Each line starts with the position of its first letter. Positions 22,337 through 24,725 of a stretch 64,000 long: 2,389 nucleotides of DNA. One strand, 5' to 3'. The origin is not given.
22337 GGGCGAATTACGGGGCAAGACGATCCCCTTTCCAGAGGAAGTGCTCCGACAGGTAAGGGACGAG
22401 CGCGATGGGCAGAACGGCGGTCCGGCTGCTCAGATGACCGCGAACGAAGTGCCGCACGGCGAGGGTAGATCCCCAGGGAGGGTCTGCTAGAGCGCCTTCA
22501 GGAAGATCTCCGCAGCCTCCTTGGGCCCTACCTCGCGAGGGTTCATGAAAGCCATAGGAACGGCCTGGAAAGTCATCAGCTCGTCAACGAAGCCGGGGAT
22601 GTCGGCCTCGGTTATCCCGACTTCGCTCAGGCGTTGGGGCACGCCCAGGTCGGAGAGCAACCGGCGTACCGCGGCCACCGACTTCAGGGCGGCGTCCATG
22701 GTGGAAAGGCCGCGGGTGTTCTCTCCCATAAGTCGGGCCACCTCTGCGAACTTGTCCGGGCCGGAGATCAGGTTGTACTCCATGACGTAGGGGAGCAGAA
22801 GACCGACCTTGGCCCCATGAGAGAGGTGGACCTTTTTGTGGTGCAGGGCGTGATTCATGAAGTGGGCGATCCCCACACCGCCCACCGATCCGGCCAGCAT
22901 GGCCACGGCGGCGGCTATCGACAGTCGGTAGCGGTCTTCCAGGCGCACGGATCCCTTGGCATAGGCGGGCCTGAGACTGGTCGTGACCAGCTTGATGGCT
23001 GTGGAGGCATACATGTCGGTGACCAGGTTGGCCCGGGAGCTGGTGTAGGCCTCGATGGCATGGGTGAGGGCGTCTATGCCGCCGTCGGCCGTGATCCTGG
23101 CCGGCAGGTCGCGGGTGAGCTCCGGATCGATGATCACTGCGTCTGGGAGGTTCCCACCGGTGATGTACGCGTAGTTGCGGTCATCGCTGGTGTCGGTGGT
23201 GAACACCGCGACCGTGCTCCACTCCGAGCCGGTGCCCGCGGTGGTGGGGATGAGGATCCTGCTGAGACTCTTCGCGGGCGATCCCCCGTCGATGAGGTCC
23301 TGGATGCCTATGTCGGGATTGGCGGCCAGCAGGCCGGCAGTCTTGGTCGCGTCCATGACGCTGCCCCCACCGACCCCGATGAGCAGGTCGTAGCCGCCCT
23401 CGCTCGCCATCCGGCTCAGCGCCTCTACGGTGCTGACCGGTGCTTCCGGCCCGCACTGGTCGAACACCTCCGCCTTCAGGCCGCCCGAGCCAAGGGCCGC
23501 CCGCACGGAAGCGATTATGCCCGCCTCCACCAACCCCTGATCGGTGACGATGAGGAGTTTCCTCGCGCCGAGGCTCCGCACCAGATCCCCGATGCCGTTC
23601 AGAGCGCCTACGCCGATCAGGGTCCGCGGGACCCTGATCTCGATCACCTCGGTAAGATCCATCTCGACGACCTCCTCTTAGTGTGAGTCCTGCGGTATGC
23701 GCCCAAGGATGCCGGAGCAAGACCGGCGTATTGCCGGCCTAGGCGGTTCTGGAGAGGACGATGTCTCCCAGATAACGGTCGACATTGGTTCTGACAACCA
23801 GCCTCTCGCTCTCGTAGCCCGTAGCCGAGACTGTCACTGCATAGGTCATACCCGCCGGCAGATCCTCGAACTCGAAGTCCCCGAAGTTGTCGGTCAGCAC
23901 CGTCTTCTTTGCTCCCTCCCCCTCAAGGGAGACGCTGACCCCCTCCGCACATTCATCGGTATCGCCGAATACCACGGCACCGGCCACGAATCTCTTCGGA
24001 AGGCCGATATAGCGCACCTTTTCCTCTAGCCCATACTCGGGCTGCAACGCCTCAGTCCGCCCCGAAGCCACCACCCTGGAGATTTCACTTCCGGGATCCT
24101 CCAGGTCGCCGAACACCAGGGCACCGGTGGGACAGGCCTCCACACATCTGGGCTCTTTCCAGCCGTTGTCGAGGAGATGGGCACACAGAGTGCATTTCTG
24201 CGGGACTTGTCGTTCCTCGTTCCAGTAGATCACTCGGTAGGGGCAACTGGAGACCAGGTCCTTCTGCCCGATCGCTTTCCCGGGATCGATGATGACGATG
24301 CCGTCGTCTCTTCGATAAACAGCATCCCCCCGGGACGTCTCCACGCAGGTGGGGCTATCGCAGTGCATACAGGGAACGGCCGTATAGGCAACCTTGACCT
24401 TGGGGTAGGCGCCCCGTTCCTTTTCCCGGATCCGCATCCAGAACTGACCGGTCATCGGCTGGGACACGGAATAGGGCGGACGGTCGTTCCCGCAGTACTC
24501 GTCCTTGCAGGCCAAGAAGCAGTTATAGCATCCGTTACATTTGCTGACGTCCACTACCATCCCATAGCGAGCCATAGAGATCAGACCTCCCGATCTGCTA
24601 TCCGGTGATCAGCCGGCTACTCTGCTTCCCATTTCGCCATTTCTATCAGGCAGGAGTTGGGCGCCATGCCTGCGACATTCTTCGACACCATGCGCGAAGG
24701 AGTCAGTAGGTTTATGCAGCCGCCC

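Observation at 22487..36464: The regulon content reads as a complete anaerobic oxidation ladder attached to an AthL-type enzyme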

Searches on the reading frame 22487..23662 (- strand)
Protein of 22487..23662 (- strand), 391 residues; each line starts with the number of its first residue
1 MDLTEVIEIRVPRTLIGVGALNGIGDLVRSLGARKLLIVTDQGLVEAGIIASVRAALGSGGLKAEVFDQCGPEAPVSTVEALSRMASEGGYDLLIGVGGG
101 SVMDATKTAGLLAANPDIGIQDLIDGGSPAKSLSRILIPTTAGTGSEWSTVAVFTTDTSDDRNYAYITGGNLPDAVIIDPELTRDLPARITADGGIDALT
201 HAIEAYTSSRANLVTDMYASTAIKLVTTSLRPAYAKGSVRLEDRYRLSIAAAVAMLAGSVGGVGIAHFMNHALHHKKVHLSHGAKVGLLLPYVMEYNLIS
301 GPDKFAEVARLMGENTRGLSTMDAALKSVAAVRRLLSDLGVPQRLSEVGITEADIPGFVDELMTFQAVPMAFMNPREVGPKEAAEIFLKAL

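Call 4: search_protein_families(library=pfam, proteins=[window:22487-23662:-])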
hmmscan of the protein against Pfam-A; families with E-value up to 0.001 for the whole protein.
window:22487-23662:- (391 aa): 3 families
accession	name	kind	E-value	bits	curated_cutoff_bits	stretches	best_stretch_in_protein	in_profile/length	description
PF00465.25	Fe-ADH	-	9.1e-41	139.7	31.3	1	13-180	3-168/168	Iron-containing alcohol dehydrogenase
PF25137.1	ADH_Fe_C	-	1.2e-36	126.7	27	1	191-390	1-193/194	Fe-containing alcohol dehydrogenase family, C-terminal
PF13685.12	Fe-ADH_2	-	4.6e-14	53.1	28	1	16-117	2-101/149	Iron-containing alcohol dehydrogenase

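Call 5: search_protein_families(library=ncbifam, proteins=[window:22487-23662:-])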
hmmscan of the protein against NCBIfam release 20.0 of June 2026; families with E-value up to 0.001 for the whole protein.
window:22487-23662:- (391 aa): 17 families
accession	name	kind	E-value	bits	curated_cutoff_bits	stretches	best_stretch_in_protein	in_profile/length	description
NF053866.1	CholDhdGbsBBac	equivalog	5.7e-78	262.2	550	1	8-390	11-390/392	choline dehydrogenase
TIGR02638.1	lactal_redase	equivalog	2.6e-72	243.8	523.15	1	15-386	11-378/379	lactaldehyde reductase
NF007911.0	PRK10624.1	equivalog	6.6e-71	239.3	537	1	16-389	13-380/382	lactaldehyde reductase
NF041833.1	Fe_ADH_ErcA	equivalog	7.4e-68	229.4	550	1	11-391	8-382/382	alcohol dehydrogenase-like regulatory protein ErcA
NF050025.1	SulfAcetaldRedSarD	equivalog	7.6e-65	219.2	700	1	11-379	8-373/385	sulfoacetaldehyde reductase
NF010378.0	PRK13805.1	equivalog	7.4e-55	186.2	951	1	32-364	481-836/872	bifunctional acetaldehyde-CoA/alcohol dehydrogenase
NF011998.0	PRK15454.1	equivalog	1.3e-54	185.5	556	1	10-355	25-362/395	ethanolamine utilization ethanol dehydrogenase EutG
NF058672.1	4HyButDHCUPNE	equivalog_domain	2.2e-50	171.9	500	1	15-386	11-373/378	4-hydroxybutyrate dehydrogenase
TIGR03405.1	Phn_Fe-ADH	equivalog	1.7e-42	145.5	423.7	1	15-364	8-345/355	iron-containing alcohol dehydrogenase PsrA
NF007363.0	PRK09860.1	equivalog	3.2e-41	141.7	581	1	15-363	13-358/383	L-threonine dehydrogenase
TIGR04266.1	NDMA_methanol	equivalog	2.5e-38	132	625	1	11-349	16-355/420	NDMA-dependent methanol dehydrogenase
NF011717.0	PRK15138.1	equivalog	2.6e-24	86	645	1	13-364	11-362/387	alcohol dehydrogenase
NF041822.1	daptide_DH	equivalog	5.8e-22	78.1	300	1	36-251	3-223/363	daptide-type RiPP biosynthesis dehydogenase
NF006941.0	PRK09423.1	subfamily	6.1e-15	54.9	336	1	15-226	12-203/367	glycerol dehydrogenase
NF053832.1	GlycoaldRedHalo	equivalog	9.3e-12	44.7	550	1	17-222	14-199/363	glycolaldehyde reductase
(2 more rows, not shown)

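Call 74: search_solved_structures(query=window:22487-23662:-)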
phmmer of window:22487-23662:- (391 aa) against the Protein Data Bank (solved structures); distinct sequences matched with E-value up to 0.001: 50.
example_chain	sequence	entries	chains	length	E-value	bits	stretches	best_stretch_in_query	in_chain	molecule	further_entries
3bfj_A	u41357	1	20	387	3e-62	214.3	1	14-390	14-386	1,3-propanediol oxidoreductase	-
8zrl_A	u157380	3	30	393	1.9e-57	198.6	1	14-387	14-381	NAD-dependent methanol dehydrogenase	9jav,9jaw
4fr2_A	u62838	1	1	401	3.2e-57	197.8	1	15-389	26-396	1,3-propanediol dehydrogenase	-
8zwd_B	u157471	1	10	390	1.5e-54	189.1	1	12-358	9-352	NAD(P)-dependent methanol dehydrogenase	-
7qlq_AAA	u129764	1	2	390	1.5e-51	179.2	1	16-386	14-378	Lactaldehyde reductase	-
1rrm_A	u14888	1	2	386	4.2e-51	177.7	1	16-386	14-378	Lactaldehyde reductase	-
2bi4_A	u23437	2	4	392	4.3e-51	177.6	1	16-386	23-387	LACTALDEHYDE REDUCTASE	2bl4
7qls_AAA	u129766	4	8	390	6.2e-51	177.1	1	16-386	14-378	Lactaldehyde reductase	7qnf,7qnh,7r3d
7qlg_AAA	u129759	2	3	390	7.3e-51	176.9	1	16-386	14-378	Lactaldehyde reductase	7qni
7qnj_AAA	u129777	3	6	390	7.3e-51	176.9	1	16-386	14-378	Lactaldehyde reductase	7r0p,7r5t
5br4_A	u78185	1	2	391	8e-51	176.8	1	16-386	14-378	Lactaldehyde reductase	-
9ldl_C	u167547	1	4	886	1.6e-46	162.6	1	7-387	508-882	Aldehyde dehydrogenase family protein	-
3owo_A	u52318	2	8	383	6.1e-41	144.2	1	17-390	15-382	Alcohol dehydrogenase 2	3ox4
6scg_A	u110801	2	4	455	1.2e-39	140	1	25-363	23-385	Aldehyde-alcohol dehydrogenase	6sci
6tqh_A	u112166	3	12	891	9.5e-39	137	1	25-363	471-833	Aldehyde-alcohol dehydrogenase | Bifunctional aldehyde-alcohol dehydrogenase AdhE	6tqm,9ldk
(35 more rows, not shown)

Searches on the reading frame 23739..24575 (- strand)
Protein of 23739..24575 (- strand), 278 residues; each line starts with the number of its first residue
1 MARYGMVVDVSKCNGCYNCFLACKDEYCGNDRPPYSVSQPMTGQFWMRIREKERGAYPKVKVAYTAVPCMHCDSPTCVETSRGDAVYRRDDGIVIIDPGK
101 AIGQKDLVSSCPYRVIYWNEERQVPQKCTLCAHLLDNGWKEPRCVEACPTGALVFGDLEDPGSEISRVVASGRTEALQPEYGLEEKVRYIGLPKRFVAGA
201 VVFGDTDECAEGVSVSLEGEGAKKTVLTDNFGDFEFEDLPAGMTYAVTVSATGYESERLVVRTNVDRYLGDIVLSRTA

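Call 4: search_protein_families(library=pfam, proteins=[window:23739-24575:-])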
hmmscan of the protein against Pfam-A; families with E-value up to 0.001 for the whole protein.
window:23739-24575:- (278 aa): 6 families
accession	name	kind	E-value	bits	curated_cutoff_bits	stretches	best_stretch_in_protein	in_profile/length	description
PF13247.11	Fer4_11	-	5.5e-27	94.3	26.2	1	61-157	2-99/100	4Fe-4S dicluster domain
PF13620.12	CarboxypepD_reg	-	5.6e-10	39.9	32.3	1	198-262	3-68/82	Carboxypeptidase regulatory-like domain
PF13715.12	CarbopepD_reg_2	-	1.5e-07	31.7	32.2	1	198-263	2-64/88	CarboxypepD_reg-like domain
PF12838.12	Fer4_7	-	2.5e-06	28.3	27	0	108-152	9-52/52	4Fe-4S dicluster domain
PF00037.32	Fer4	-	7.4e-06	26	21.1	0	7-23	2-18/24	4Fe-4S binding domain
PF13187.11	Fer4_9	-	5.1e-05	23.7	27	0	109-152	10-51/52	4Fe-4S dicluster domain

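Call 5: search_protein_families(library=ncbifam, proteins=[window:23739-24575:-])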
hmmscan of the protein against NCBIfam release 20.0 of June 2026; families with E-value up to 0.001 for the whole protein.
window:23739-24575:- (278 aa): 18 families
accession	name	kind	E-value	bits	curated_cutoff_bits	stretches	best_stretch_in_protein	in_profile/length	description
NF041715.1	arsenate_red_ArrB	equivalog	1.3e-38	132.8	450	2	3-121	2-109/233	arsenate respiratory reductase iron-sulfur subunit ArrB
NF011569.0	PRK14993.1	equivalog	3.9e-36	124.7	416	1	2-198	42-230/244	tetrathionate reductase subunit TtrB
NF045797.1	DsrO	equivalog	1.2e-35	123.1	200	1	2-190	42-234/235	sulfate reduction electron transfer complex DsrMKJOP subunit DsrO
TIGR03149.1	cyt_nit_nrfC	equivalog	4.4e-33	114.5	377.6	1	2-183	37-209/225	cytochrome c nitrite reductase Fe-S protein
TIGR02951.1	DMSO_dmsB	equivalog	2.9e-29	102.2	214.1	1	3-160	1-155/161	DMSO/selenate family reductase complex B subunit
TIGR03478.1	DMSO_red_II_bet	subfamily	5.3e-28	97.9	480.7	1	39-191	103-254/321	DMSO reductase family type II enzyme, iron-sulfur subunit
NF041782.1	mnquin_red_QrcC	equivalog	3.2e-26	92.4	400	2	4-119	1-119/239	menaquinone reductase iron-sulfur cluster-binding subunit QrcC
NF042979.1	EthbenzDh_ebdB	equivalog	4.6e-24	84.9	740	1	51-211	135-291/354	ethylbenzene dehydrogenase subunit beta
TIGR01582.1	FDH-beta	equivalog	2.1e-21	76.3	334.7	1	6-169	24-193/283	formate dehydrogenase subunit beta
NF008134.0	PRK10882.1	equivalog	1.6e-20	73.4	263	1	5-207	40-256/329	hydrogenase 2 operon protein HybA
TIGR01660.1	narH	equivalog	1e-17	63.8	524.05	1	49-156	163-270/492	nitrate reductase subunit beta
NF045715.1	sulf_resp_HmcB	equivalog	2.6e-16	59.6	420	1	4-160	37-200/307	sulfate respiration complex iron-sulfur protein HmcB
NF009451.0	PRK12809.1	equivalog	5.3e-12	44.8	1154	1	6-168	5-147/639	formate-dependent uric acid utilization protein YgfT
NF009408.0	PRK12769.1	equivalog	1.2e-11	43.5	1003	1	6-154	5-143/659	formate-dependent uric acid utilization protein AegA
NF038355.1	FDH3_beta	equivalog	2.3e-10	40.8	240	1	4-132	3-122/180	formate dehydrogenase FDH3 subunit beta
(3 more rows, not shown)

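Call 17: search_solved_structures(query=window:23739-24575:-)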
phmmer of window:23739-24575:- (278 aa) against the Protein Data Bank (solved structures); distinct sequences matched with E-value up to 0.001: 24.
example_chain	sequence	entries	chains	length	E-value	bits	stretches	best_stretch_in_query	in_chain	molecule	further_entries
4v4c_B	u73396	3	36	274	6.3e-61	209.1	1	1-261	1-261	Pyrogallol hydroxytransferase small subunit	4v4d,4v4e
2vpw_B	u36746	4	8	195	1.6e-37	132.3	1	1-195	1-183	NRFC PROTEIN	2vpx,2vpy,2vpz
6cz7_B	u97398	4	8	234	3e-28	101.9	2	3-121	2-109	4Fe-4S ferredoxin, iron-sulfur binding domain protein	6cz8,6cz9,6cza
2ivf_B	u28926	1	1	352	8.2e-25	90.6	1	42-212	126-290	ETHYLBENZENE DEHYDROGENASE BETA-SUBUNIT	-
4ydd_B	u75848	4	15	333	4e-21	78.5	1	51-190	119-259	DMSO reductase family type II enzyme, iron-sulfur subunit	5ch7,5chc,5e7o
1q16_B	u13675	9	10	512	4.3e-17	65.3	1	62-167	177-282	Respiratory nitrate reductase 1 beta chain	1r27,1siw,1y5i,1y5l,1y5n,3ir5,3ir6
1kqf_B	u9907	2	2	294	5.8e-17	64.8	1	4-160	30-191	FORMATE DEHYDROGENASE, NITRATE-INDUCIBLE, IRON-SULFUR SUBUNIT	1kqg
3egw_B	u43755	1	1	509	3.6e-16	62.2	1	62-167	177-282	Respiratory nitrate reductase 1 beta chain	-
1y4z_B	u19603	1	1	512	3.8e-16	62.2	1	62-167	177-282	Respiratory nitrate reductase 1 beta chain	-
1h0h_B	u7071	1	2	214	1e-15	60.8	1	5-164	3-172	FORMATE DEHYDROGENASE SUBUNIT BETA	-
7b04_A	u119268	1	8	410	1.6e-13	53.5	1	67-198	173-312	Nitrite oxidoreductase subunit B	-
6f0k_B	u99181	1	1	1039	4.5e-12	48.8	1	3-119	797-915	Fe-S-cluster-containing hydrogenase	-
30gj_B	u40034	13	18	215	4.2e-11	45.6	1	7-160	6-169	Formate dehydrogenase, beta subunit, putative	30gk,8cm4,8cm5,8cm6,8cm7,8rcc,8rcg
8rc8_B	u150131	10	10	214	4.5e-11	45.5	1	7-160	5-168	Formate dehydrogenase, beta subunit, putative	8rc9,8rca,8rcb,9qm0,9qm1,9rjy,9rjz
6sdr_B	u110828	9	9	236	5.6e-11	45.2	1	7-160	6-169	Formate dehydrogenase, beta subunit, putative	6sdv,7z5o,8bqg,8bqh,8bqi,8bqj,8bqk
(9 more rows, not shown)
